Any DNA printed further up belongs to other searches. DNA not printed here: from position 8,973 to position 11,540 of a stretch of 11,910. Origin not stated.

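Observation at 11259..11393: PNPase carries an unusual Arg/Ser/Asp-rich C-terminal tail generated by an 18-bp tandem duplication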

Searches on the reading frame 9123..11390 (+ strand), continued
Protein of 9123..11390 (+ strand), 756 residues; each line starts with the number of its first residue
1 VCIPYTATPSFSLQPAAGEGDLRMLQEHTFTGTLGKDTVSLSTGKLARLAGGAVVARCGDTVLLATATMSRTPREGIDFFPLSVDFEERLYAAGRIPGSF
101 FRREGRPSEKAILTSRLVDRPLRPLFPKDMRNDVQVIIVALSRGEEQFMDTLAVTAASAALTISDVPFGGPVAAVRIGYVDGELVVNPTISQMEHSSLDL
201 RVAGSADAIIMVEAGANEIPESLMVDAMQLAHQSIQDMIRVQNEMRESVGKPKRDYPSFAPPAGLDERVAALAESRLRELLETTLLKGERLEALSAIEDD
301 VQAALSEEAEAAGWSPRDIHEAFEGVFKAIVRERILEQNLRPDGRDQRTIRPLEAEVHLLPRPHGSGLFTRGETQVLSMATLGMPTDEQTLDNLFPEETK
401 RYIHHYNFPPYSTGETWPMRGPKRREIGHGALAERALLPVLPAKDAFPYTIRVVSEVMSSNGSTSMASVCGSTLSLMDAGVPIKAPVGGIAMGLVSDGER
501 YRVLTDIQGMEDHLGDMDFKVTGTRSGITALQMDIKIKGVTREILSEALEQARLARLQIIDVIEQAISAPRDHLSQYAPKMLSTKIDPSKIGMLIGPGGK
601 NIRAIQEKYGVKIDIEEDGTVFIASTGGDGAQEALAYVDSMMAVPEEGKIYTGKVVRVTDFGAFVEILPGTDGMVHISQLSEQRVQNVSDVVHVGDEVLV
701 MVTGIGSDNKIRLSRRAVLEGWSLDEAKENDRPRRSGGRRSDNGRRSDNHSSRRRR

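Call 9: find_homologous_proteins(query=window:9192-11390:+, max_evalue=1e-50)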
Query window:9192-11390:+ (733 aa): 8000 proteins with E <= 1e-50 among 8000 candidates; the best 120 are listed.
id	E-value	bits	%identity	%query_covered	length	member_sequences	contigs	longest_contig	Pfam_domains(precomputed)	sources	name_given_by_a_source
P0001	0.0e+0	1483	93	99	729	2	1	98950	PF00013.36,PF03725.21,PF00575.30,PF03726.20,PF01138.28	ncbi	-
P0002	0.0e+0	1265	77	100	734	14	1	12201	PF00013.36,PF03725.21,PF00575.30,PF03726.20,PF01138.28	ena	-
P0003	0.0e+0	1256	78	98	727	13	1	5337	PF00013.36,PF03725.21,PF00575.30,PF03726.20,PF01138.28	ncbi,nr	ncbi:MAG: polyribonucleotide nucleotidyltransferase [Anaerolineae bacterium]|nr:polyribonucleotide n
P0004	0.0e+0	1254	78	98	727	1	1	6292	PF00013.36,PF03725.21,PF00575.30,PF03726.20,PF01138.28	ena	-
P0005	0.0e+0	1249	78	98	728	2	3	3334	PF00013.36,PF03725.21,PF00575.30,PF03726.20,PF01138.28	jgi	-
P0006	0.0e+0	1247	78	99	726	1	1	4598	PF00013.36,PF03725.21,PF22675.3,PF00575.30,PF03726.20,PF01138.28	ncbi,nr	ncbi:MAG: polyribonucleotide nucleotidyltransferase [Anaerolineae bacterium]|nr:polyribonucleotide n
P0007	0.0e+0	1240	78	97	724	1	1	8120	PF00013.36,PF03725.21,PF00575.30,PF03726.20,PF01138.28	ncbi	ncbi:MAG: polyribonucleotide nucleotidyltransferase [Anaerolineae bacterium]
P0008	0.0e+0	1237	77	99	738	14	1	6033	PF00013.36,PF03725.21,PF00575.30,PF03726.20,PF01138.28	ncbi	-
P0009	0.0e+0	1236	77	97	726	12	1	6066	PF00013.36,PF03725.21,PF00575.30,PF03726.20,PF01138.28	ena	-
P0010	0.0e+0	1236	77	97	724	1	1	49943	PF00013.36,PF03725.21,PF00575.30,PF03726.20,PF01138.28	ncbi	ncbi:MAG: polyribonucleotide nucleotidyltransferase [Anaerolineae bacterium]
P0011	0.0e+0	1235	77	97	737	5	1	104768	PF00013.36,PF03725.21,PF00575.30,PF03726.20,PF01138.28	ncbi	-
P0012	0.0e+0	1232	77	97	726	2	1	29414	PF00013.36,PF03725.21,PF00575.30,PF03726.20,PF01138.28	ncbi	-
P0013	0.0e+0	1232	76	100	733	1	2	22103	PF00013.36,PF03725.21,PF00575.30,PF03726.20,PF01138.28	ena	-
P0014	0.0e+0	1230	76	98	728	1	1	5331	PF00013.36,PF03725.21,PF00575.30,PF03726.20,PF01138.28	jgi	jgi:polyribonucleotide nucleotidyltransferase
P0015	0.0e+0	1229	75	100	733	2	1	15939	PF00013.36,PF03725.21,PF00575.30,PF03726.20,PF01138.28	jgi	-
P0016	0.0e+0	1228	76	99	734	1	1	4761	PF00013.36,PF03725.21,PF00575.30,PF03726.20,PF01138.28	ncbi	-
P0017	0.0e+0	1225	77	97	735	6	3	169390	PF00013.36,PF03725.21,PF00575.30,PF03726.20,PF01138.28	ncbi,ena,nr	ncbi:MAG TPA: polyribonucleotide nucleotidyltransferase [Anaerolineae bacterium]|nr:polyribonucleoti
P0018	0.0e+0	1220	77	98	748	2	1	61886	PF00013.36,PF03725.21,PF00575.30,PF03726.20,PF01138.28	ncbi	-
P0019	0.0e+0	1220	76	98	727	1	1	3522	PF00013.36,PF03725.21,PF00575.30,PF03726.20,PF01138.28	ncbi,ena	-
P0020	0.0e+0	1220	76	97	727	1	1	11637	PF00013.36,PF03725.21,PF00575.30,PF03726.20,PF01138.28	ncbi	-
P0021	0.0e+0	1220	76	97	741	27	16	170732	PF00013.36,PF03725.21,PF00575.30,PF03726.20,PF01138.28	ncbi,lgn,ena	-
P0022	0.0e+0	1220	75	100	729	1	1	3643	PF00013.36,PF03725.21,PF00575.30,PF03726.20,PF01138.28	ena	-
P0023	0.0e+0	1220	77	97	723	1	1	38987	PF00013.36,PF03725.21,PF00575.30,PF03726.20,PF01138.28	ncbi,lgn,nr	ncbi:MAG: polyribonucleotide nucleotidyltransferase [Anaerolineae bacterium]|nr:polyribonucleotide n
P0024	0.0e+0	1214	75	100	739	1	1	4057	PF00013.36,PF03725.21,PF00575.30,PF03726.20,PF01138.28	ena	-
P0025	0.0e+0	1211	75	100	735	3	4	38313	PF00013.36,PF03725.21,PF00575.30,PF03726.20,PF01138.28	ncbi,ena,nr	ncbi:MAG TPA: polyribonucleotide nucleotidyltransferase [Anaerolineae bacterium]|nr:polyribonucleoti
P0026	0.0e+0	1210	74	100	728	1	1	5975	PF00013.36,PF03725.21,PF00575.30,PF03726.20,PF01138.28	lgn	-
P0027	0.0e+0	1210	73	100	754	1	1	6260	PF00013.36,PF03725.21,PF00575.30,PF03726.20,PF01138.28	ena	-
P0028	0.0e+0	1207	76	97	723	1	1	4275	PF00013.36,PF03725.21,PF00575.30,PF03726.20,PF01138.28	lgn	-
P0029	0.0e+0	1207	76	97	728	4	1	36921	PF00013.36,PF03725.21,PF00575.30,PF03726.20,PF01138.28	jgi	-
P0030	0.0e+0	1206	75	97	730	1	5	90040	PF00013.36,PF03725.21,PF00575.30,PF03726.20,PF01138.28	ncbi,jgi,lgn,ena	-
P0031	0.0e+0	1206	74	100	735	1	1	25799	PF00013.36,PF03725.21,PF00575.30,PF03726.20,PF01138.28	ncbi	-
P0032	0.0e+0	1206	75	97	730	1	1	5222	PF00013.36,PF03725.21,PF00575.30,PF03726.20,PF01138.28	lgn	-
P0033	0.0e+0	1205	76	97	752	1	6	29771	PF00013.36,PF03725.21,PF00575.30,PF03726.20,PF01138.28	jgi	jgi:polyribonucleotide nucleotidyltransferase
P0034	0.0e+0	1204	75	99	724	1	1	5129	PF00013.36,PF03725.21,PF00575.30,PF03726.20,PF01138.28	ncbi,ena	-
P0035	0.0e+0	1203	76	97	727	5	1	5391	PF00013.36,PF03725.21,PF00575.30,PF03726.20,PF01138.28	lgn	-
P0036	0.0e+0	1201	75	97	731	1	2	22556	PF00013.36,PF03725.21,PF00575.30,PF03726.20,PF01138.28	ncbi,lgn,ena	-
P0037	0.0e+0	1201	75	98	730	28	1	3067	PF00013.36,PF03725.21,PF00575.30,PF03726.20,PF01138.28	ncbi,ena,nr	ncbi:MAG TPA: polyribonucleotide nucleotidyltransferase [Anaerolineae bacterium]|nr:polyribonucleoti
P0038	0.0e+0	1200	77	97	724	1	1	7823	PF00013.36,PF03725.21,PF00575.30,PF03726.20,PF01138.28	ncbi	ncbi:MAG: polyribonucleotide nucleotidyltransferase [Anaerolineae bacterium]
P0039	0.0e+0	1198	75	97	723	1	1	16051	PF00013.36,PF03725.21,PF00575.30,PF03726.20,PF01138.28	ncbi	-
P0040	0.0e+0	1197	75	97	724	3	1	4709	PF00013.36,PF03725.21,PF00575.30,PF03726.20,PF01138.28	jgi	-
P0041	0.0e+0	1195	76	97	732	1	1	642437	PF00013.36,PF03725.21,PF00575.30,PF03726.20,PF01138.28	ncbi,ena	-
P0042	0.0e+0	1195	75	97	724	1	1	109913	PF00013.36,PF03725.21,PF00575.30,PF03726.20,PF01138.28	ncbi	ncbi:MAG: polyribonucleotide nucleotidyltransferase [Anaerolineae bacterium]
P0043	0.0e+0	1194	76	97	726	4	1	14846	PF00013.36,PF03725.21,PF00575.30,PF03726.20,PF01138.28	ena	-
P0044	0.0e+0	1193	75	97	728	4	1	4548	PF00013.36,PF03725.21,PF00575.30,PF03726.20,PF01138.28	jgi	jgi:polyribonucleotide nucleotidyltransferase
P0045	0.0e+0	1193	75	97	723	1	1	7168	PF00013.36,PF03725.21,PF00575.30,PF03726.20,PF01138.28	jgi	jgi:polyribonucleotide nucleotidyltransferase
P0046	0.0e+0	1189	74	100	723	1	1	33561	PF00013.36,PF03725.21,PF00575.30,PF03726.20,PF01138.28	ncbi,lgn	-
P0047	0.0e+0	1188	74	97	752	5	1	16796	PF00013.36,PF03725.21,PF00575.30,PF03726.20,PF01138.28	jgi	jgi:polyribonucleotide nucleotidyltransferase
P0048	0.0e+0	1188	74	97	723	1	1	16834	PF00013.36,PF03725.21,PF00575.30,PF03726.20,PF01138.28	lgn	-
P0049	0.0e+0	1187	75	97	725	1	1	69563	PF00013.36,PF03725.21,PF00575.30,PF03726.20,PF01138.28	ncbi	-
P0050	0.0e+0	1186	76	97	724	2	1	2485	PF00013.36,PF03725.21,PF00575.30,PF03726.20,PF01138.28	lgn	-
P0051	0.0e+0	1185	74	97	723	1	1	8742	PF00013.36,PF03725.21,PF00575.30,PF03726.20,PF01138.28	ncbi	ncbi:MAG: polyribonucleotide nucleotidyltransferase [Anaerolineales bacterium]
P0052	0.0e+0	1184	73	100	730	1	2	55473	PF00013.36,PF03725.21,PF00575.30,PF03726.20,PF01138.28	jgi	-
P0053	0.0e+0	1184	76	97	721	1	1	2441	PF00013.36,PF03725.21,PF00575.30,PF03726.20,PF01138.28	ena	-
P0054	0.0e+0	1184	75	97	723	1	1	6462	PF00013.36,PF03725.21,PF00575.30,PF03726.20,PF01138.28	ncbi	-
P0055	0.0e+0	1183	73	100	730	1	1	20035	PF00013.36,PF03725.21,PF00575.30,PF03726.20,PF01138.28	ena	-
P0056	0.0e+0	1182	76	97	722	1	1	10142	PF00013.36,PF03725.21,PF00575.30,PF03726.20,PF01138.28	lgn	-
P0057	0.0e+0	1181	76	97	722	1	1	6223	PF00013.36,PF03725.21,PF00575.30,PF03726.20,PF01138.28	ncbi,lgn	-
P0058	0.0e+0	1181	74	97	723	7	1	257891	PF00013.36,PF03725.21,PF00575.30,PF03726.20,PF01138.28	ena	-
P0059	0.0e+0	1181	72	100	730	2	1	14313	PF00013.36,PF03725.21,PF00575.30,PF03726.20,PF01138.28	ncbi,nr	ncbi:MAG: Polyribonucleotide nucleotidyltransferase [Chloroflexi bacterium ADurb.Bin360]|nr:MAG: Pol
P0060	0.0e+0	1180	75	97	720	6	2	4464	PF00013.36,PF03725.21,PF00575.30,PF03726.20,PF01138.28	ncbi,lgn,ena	-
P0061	0.0e+0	1179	74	97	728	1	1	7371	PF00013.36,PF03725.21,PF00575.30,PF03726.20,PF01138.28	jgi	jgi:polyribonucleotide nucleotidyltransferase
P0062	0.0e+0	1179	75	97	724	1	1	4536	PF00013.36,PF03725.21,PF00575.30,PF03726.20,PF01138.28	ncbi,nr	ncbi:MAG: polyribonucleotide nucleotidyltransferase [Anaerolineae bacterium]|nr:polyribonucleotide n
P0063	0.0e+0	1178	76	95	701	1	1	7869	PF00013.36,PF03725.21,PF00575.30,PF03726.20,PF01138.28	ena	-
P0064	0.0e+0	1178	75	97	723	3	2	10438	PF00013.36,PF03725.21,PF00575.30,PF03726.20,PF01138.28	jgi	jgi:polyribonucleotide nucleotidyltransferase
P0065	0.0e+0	1177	73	100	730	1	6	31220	PF00013.36,PF03725.21,PF00575.30,PF03726.20,PF01138.28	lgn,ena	-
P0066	0.0e+0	1177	73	97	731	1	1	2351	PF00013.36,PF03725.21,PF00575.30,PF03726.20,PF01138.28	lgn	-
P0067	0.0e+0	1177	73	97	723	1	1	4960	PF00013.36,PF03725.21,PF00575.30,PF03726.20,PF01138.28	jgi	-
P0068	0.0e+0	1177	74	97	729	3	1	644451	PF00013.36,PF03725.21,PF00575.30,PF03726.20,PF01138.28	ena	-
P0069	0.0e+0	1176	74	97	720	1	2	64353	PF00013.36,PF03725.21,PF00575.30,PF03726.20,PF01138.28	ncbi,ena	-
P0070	0.0e+0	1176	75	97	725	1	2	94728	PF00013.36,PF03725.21,PF00575.30,PF03726.20,PF01138.28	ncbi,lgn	ncbi:MAG: polyribonucleotide nucleotidyltransferase [Anaerolineales bacterium]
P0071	0.0e+0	1175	74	97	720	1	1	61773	PF00013.36,PF03725.21,PF00575.30,PF03726.20,PF01138.28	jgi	jgi:polyribonucleotide nucleotidyltransferase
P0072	0.0e+0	1174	75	97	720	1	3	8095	PF00013.36,PF03725.21,PF00575.30,PF03726.20,PF01138.28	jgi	jgi:polyribonucleotide nucleotidyltransferase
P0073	0.0e+0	1174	73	97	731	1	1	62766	PF00013.36,PF03725.21,PF00575.30,PF03726.20,PF01138.28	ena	-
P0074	0.0e+0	1172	73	97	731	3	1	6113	PF00013.36,PF03725.21,PF00575.30,PF03726.20,PF01138.28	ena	-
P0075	0.0e+0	1172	74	97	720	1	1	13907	PF00013.36,PF03725.21,PF00575.30,PF03726.20,PF01138.28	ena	-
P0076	0.0e+0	1171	72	100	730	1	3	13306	PF00013.36,PF03725.21,PF00575.30,PF03726.20,PF01138.28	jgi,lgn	-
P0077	0.0e+0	1171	74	97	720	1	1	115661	PF00013.36,PF03725.21,PF00575.30,PF03726.20,PF01138.28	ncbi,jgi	ncbi:MAG: polyribonucleotide nucleotidyltransferase [Anaerolineae bacterium]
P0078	0.0e+0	1171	75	97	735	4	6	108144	PF00013.36,PF03725.21,PF00575.30,PF03726.20,PF01138.28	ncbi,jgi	-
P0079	0.0e+0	1168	73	97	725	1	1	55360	PF00013.36,PF03725.21,PF00575.30,PF03726.20,PF01138.28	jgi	-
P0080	0.0e+0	1167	74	97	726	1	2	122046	PF00013.36,PF03725.21,PF00575.30,PF03726.20,PF01138.28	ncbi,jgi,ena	-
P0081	0.0e+0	1167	74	97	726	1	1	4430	PF00013.36,PF03725.21,PF00575.30,PF03726.20,PF01138.28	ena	-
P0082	0.0e+0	1166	74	97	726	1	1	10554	PF00013.36,PF03725.21,PF00575.30,PF03726.20,PF01138.28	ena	-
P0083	0.0e+0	1166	74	97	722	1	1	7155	PF00013.36,PF03725.21,PF00575.30,PF03726.20,PF01138.28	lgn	-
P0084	0.0e+0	1166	74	97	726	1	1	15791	PF00013.36,PF03725.21,PF00575.30,PF03726.20,PF01138.28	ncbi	-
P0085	0.0e+0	1166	73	97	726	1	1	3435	PF00013.36,PF03725.21,PF00575.30,PF03726.20,PF01138.28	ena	-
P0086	0.0e+0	1165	72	100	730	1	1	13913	PF00013.36,PF03725.21,PF00575.30,PF03726.20,PF01138.28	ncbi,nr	ncbi:MAG: polyribonucleotide nucleotidyltransferase [Anaerolineae bacterium]|nr:polyribonucleotide n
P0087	0.0e+0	1165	72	100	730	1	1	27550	PF00013.36,PF03725.21,PF00575.30,PF03726.20,PF01138.28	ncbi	-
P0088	0.0e+0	1165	73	97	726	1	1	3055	PF00013.36,PF03725.21,PF00575.30,PF03726.20,PF01138.28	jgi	-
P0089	0.0e+0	1164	73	97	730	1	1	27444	PF00013.36,PF03725.21,PF00575.30,PF03726.20,PF01138.28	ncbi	-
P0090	0.0e+0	1164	73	97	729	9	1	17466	PF00013.36,PF03725.21,PF00575.30,PF03726.20,PF01138.28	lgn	-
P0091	0.0e+0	1164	73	97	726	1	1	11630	PF00013.36,PF03725.21,PF00575.30,PF03726.20,PF01138.28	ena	-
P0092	0.0e+0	1164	73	97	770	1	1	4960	PF00013.36,PF03725.21,PF00575.30,PF03726.20,PF01138.28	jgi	jgi:polyribonucleotide nucleotidyltransferase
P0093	0.0e+0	1163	74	97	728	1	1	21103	PF00013.36,PF03725.21,PF00575.30,PF03726.20,PF01138.28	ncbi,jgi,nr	ncbi:MAG: polyribonucleotide nucleotidyltransferase [Anaerolineae bacterium]|jgi:polyribonucleotide 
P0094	0.0e+0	1163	73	97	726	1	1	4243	PF00013.36,PF03725.21,PF00575.30,PF03726.20,PF01138.28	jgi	-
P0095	0.0e+0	1162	74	97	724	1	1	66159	PF00013.36,PF03725.21,PF00575.30,PF03726.20,PF01138.28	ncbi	-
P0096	0.0e+0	1161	73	97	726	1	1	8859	PF00013.36,PF03725.21,PF00575.30,PF03726.20,PF01138.28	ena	-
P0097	0.0e+0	1161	72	99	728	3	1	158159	PF00013.36,PF03725.21,PF00575.30,PF03726.20,PF01138.28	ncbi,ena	-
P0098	0.0e+0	1160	75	97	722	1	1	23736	PF00013.36,PF03725.21,PF00575.30,PF03726.20,PF01138.28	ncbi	-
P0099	0.0e+0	1160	73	97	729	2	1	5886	PF00013.36,PF03725.21,PF00575.30,PF03726.20,PF01138.28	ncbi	-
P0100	0.0e+0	1157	73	97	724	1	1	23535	PF00013.36,PF03725.21,PF00575.30,PF03726.20,PF01138.28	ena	-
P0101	0.0e+0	1154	73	97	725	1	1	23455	PF00013.36,PF03725.21,PF00575.30,PF03726.20,PF01138.28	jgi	-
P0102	0.0e+0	1153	73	97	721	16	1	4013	PF00013.36,PF03725.21,PF00575.30,PF03726.20,PF01138.28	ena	-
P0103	0.0e+0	1153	73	97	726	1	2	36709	PF00013.36,PF03725.21,PF00575.30,PF03726.20,PF01138.28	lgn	-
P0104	0.0e+0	1152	73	97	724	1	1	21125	PF00013.36,PF03725.21,PF00575.30,PF03726.20,PF01138.28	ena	-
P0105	0.0e+0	1152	72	97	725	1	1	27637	PF00013.36,PF03725.21,PF00575.30,PF03726.20,PF01138.28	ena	-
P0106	0.0e+0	1152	72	97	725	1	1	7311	PF00013.36,PF03725.21,PF00575.30,PF03726.20,PF01138.28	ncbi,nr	ncbi:MAG: polyribonucleotide nucleotidyltransferase [Anaerolineae bacterium]|nr:polyribonucleotide n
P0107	0.0e+0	1152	73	97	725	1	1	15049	PF00013.36,PF03725.21,PF00575.30,PF03726.20,PF01138.28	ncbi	-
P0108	0.0e+0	1151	73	97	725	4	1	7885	PF00013.36,PF03725.21,PF00575.30,PF03726.20,PF01138.28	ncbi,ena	-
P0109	0.0e+0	1151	72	97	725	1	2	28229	PF00013.36,PF03725.21,PF00575.30,PF03726.20,PF01138.28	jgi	-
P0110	0.0e+0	1149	73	97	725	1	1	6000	PF00013.36,PF03725.21,PF00575.30,PF03726.20,PF01138.28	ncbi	-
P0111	0.0e+0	1148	73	97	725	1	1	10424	PF00013.36,PF03725.21,PF00575.30,PF03726.20,PF01138.28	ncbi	-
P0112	0.0e+0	1147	71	98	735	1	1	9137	PF00013.36,PF03725.21,PF00575.30,PF03726.20,PF01138.28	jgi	jgi:polyribonucleotide nucleotidyltransferase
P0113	0.0e+0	1147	73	97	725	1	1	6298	PF00013.36,PF03725.21,PF00575.30,PF03726.20,PF01138.28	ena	-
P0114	0.0e+0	1146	73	97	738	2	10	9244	PF00013.36,PF03725.21,PF00575.30,PF03726.20,PF01138.28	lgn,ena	-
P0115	0.0e+0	1144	74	94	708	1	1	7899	PF00013.36,PF03725.21,PF00575.30,PF03726.20,PF01138.28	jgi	-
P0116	0.0e+0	1141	72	97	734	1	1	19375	PF00013.36,PF03725.21,PF00575.30,PF03726.20,PF01138.28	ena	-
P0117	0.0e+0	1139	72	97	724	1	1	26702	PF00013.36,PF03725.21,PF00575.30,PF03726.20,PF01138.28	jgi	jgi:polyribonucleotide nucleotidyltransferase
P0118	0.0e+0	1138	72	97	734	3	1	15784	PF00013.36,PF03725.21,PF00575.30,PF03726.20,PF01138.28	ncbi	-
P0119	0.0e+0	1123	72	97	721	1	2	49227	PF00013.36,PF03725.21,PF00575.30,PF13083.14,PF03726.20,PF01138.28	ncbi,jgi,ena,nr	ncbi:MAG TPA: polyribonucleotide nucleotidyltransferase [Thermoflexia bacterium]|nr:polyribonucleoti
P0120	0.0e+0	1115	71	97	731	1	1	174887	PF00013.36,PF03725.21,PF00575.30,PF03726.20,PF01138.28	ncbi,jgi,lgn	-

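Call 13: find_related_loci(query=window:9192-11390:+, collection=genome_contigs, flank=4000)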
Query window:9192-11390:+ (733 aa) in genome_contigs; peptide patterns used: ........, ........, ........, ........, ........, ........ (x = any residue, [..] = any of these).
600 stretches matched a pattern (row limit reached: there are more); 598 encode a relative of the query (tblastn E <= 1e-3); the best 80 are kept; 80 distinct loci.
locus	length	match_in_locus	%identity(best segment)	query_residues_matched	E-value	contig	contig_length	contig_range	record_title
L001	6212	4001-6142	75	2-715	0e+0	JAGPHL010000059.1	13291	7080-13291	MAG: Anaerolineae bacterium isolate Gw_SlDig_bin_283 Gw_SlDig_8654_length_13291_cov_81.276512, whole genome shotgun sequ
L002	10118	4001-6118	64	2-710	0e+0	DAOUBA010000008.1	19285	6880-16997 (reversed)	MAG TPA_asm: Anaerolineae bacterium isolate H67_700 k125_685461, whole genome shotgun sequence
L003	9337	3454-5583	63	1-709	0e+0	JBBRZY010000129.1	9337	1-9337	MAG: Anaerolineales bacterium isolate La6_concoct.054 La6_concoct.054_K_1085865_L_9337_cov_15.0134, whole genome shotgun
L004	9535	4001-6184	62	1-709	0e+0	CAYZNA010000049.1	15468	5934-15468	MAG TPA_asm: uncultured Anaerolineales bacterium isolate binchicken_co232_135 genome assembly, contig: NODE_7523_length_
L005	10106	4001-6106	61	3-705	0e+0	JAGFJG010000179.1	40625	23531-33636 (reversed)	MAG: Caldilineales bacterium isolate mag.17 k127_927663, whole genome shotgun sequence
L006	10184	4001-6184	61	3-730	0e+0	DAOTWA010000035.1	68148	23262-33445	MAG TPA_asm: Anaerolineaceae bacterium isolate H111_98 k127_642322, whole genome shotgun sequence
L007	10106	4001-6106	61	3-704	0e+0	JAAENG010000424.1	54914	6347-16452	MAG: Chloroflexota bacterium isolate Bse_26 BseG_CONTIG2728792, whole genome shotgun sequence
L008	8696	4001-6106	61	5-709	0e+0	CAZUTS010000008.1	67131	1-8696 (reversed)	MAG TPA_asm: uncultured Anaerolineaceae bacterium isolate binchicken_co179_61 genome assembly, contig: NODE_1449_length_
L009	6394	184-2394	60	1-709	0e+0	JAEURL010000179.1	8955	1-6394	MAG: Anaerolineales bacterium isolate new MAG-276 k141_958124, whole genome shotgun sequence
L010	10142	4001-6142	60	3-713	0e+0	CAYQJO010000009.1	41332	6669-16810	MAG TPA_asm: uncultured Anaerolineaceae bacterium isolate binchicken_co8_315 genome assembly, contig: NODE_968_length_41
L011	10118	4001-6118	61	1-709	0e+0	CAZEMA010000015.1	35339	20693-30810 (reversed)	MAG TPA_asm: uncultured Anaerolineaceae bacterium isolate binchicken_co103_424 genome assembly, contig: NODE_997_length_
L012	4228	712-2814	60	6-708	0e+0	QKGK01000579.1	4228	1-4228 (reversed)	MAG: Chloroflexi bacterium isolate SZUA-526 scaffold_111047, whole genome shotgun sequence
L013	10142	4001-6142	60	3-716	0e+0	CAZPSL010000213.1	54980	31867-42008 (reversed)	MAG TPA_asm: uncultured Anaerolineales bacterium isolate binchicken_co219_421 genome assembly, contig: k141_117960, whol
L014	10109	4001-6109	59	6-709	0e+0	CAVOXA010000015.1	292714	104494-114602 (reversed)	MAG: uncultured Chloroflexia bacterium isolate MFD09964.bin.2.208 genome assembly, contig: contig_65526, whole genome sh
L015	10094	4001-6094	59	7-708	0e+0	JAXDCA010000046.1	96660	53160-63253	MAG: Bellilinea sp. isolate POMEDNA-B32 Raw1_k127_1137912, whole genome shotgun sequence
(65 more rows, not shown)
